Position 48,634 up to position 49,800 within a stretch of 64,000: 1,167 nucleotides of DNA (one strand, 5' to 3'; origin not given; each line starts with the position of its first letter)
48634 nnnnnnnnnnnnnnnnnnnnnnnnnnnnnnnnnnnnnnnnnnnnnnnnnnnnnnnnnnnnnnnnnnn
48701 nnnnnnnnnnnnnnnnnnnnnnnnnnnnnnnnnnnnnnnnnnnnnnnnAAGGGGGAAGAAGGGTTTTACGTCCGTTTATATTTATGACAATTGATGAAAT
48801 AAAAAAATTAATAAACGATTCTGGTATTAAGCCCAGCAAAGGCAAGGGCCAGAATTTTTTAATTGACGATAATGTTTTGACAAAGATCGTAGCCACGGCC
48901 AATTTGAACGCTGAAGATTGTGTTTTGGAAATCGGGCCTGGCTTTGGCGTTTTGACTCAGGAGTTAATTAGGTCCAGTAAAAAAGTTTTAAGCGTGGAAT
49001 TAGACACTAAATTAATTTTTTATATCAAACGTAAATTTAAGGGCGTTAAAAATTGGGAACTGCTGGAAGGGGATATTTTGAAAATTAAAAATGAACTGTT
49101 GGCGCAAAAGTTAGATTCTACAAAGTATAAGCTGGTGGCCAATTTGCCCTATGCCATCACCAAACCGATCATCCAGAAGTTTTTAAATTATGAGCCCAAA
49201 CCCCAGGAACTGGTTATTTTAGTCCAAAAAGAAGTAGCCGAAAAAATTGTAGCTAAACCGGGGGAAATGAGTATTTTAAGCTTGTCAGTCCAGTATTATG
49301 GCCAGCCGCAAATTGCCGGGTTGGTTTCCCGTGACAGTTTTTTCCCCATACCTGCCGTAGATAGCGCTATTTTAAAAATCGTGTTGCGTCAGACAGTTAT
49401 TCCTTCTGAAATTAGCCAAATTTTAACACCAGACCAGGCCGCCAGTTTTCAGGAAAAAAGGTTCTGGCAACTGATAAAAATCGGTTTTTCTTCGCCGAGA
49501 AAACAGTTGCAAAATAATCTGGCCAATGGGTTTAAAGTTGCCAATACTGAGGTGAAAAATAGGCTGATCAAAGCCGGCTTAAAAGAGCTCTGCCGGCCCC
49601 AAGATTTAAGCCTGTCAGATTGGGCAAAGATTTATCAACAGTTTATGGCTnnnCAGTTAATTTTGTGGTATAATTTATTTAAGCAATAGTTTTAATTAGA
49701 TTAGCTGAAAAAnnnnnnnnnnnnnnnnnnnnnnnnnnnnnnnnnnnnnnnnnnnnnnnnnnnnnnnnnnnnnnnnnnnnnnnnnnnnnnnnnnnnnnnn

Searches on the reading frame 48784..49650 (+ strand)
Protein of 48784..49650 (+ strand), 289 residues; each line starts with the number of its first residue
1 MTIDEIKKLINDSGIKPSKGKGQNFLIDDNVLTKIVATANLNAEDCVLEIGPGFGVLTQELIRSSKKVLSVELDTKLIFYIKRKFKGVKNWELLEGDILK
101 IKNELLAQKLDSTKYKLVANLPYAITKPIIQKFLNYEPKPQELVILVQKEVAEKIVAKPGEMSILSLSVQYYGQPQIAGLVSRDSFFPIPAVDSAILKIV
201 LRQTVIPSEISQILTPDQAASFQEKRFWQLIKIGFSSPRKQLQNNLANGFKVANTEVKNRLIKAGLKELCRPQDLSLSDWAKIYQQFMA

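Call 6: search_protein_families(library=pfam, proteins=[window:48784-49650:+], max_evalue=0.01)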
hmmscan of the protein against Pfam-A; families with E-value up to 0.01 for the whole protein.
window:48784-49650:+ (289 aa): 2 families
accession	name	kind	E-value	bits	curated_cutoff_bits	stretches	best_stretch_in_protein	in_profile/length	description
PF00398.26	RrnaAD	-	5e-44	150.8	24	1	21-285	8-259/263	Ribosomal RNA adenine dimethylase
PF13649.12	Methyltransf_25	-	0.00081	20.5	27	1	47-102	1-59/97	Methyltransferase domain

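Call 7: search_protein_families(library=ncbifam, proteins=[window:48784-49650:+], max_evalue=0.01)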
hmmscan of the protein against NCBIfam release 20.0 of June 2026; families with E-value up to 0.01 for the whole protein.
window:48784-49650:+ (289 aa): 27 families (the best 25 are shown)
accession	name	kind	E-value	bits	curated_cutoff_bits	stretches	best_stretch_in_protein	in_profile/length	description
TIGR00755.1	ksgA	equivalog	2.9e-65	220.1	171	1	16-286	2-255/256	16S rRNA (adenine(1518)-N(6)/adenine(1519)-N(6))-dimethyltransferase RsmA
NF000499.2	Erm23S_rRNA_broad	equivalog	4.1e-46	157.3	212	1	22-286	2-243/244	23S ribosomal RNA methyltransferase Erm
NF011486.0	PRK14896.1-1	equivalog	4.3e-31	108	450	1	9-282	14-271/284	16S ribosomal RNA methyltransferase A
NF000337.1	erm_SHROVE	exception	4.3e-28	98.3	320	1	20-266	5-229/248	ErmE/ErmH/ErmO/ErmR family 23S rRNA (adenine(2058)-N(6))-methyltransferase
NF042988.1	Erm46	exception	1.3e-19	70.5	503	1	22-284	12-251/255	23S rRNA (adenine(2058)-N(6))-methyltransferase Erm(46)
NF012220.1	erm_B_23S_MT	exception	1.5e-19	70.5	525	1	22-213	8-189/245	23S rRNA (adenine(2058)-N(6))-methyltransferase Erm(B)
NF012219.1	erm_C_23S_MT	exception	5.5e-19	68.7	530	1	21-204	8-181/244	23S rRNA (adenine(2058)-N(6))-methyltransferase Erm(C)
NF012222.1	erm_A_23S_MT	exception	4.5e-18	65.6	475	1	21-200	8-177/243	23S rRNA (adenine(2058)-N(6))-methyltransferase Erm(A)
NF042938.1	Erm55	exception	1e-17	64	525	1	22-284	12-251/270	23S rRNA (adenine(2058)-N(6))-methyltransferase Erm(55)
NF000412.1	Erm43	exception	3.8e-17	62.6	500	1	22-203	9-180/243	23S rRNA (adenine(2058)-N(6))-methyltransferase Erm(43)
NF000077.1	Erm42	exception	8.5e-17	61.3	600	1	22-192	19-182/303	23S rRNA (adenine(2058)-N(6))-methyltransferase Erm(42)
NF012223.0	erm_F_23S_MT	exception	2.7e-16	59.7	575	1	18-201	8-184/266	23S rRNA (adenine(2058)-N(6))-methyltransferase Erm(F)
NF000411.1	Erm45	exception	4.1e-16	59.5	525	1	22-200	8-176/245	23S rRNA (adenine(2058)-N(6))-methyltransferase Erm(45)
NF045543.1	erm_G_23S_MT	exception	2.6e-15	56.8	515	1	22-201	9-176/244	23S rRNA (adenine(2058)-N(6))-methyltransferase Erm(G)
NF000087.1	ErmO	exception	6e-15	55.4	450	1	21-206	11-190/259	23S rRNA (adenine(2058)-N(6))-methyltransferase Erm(O)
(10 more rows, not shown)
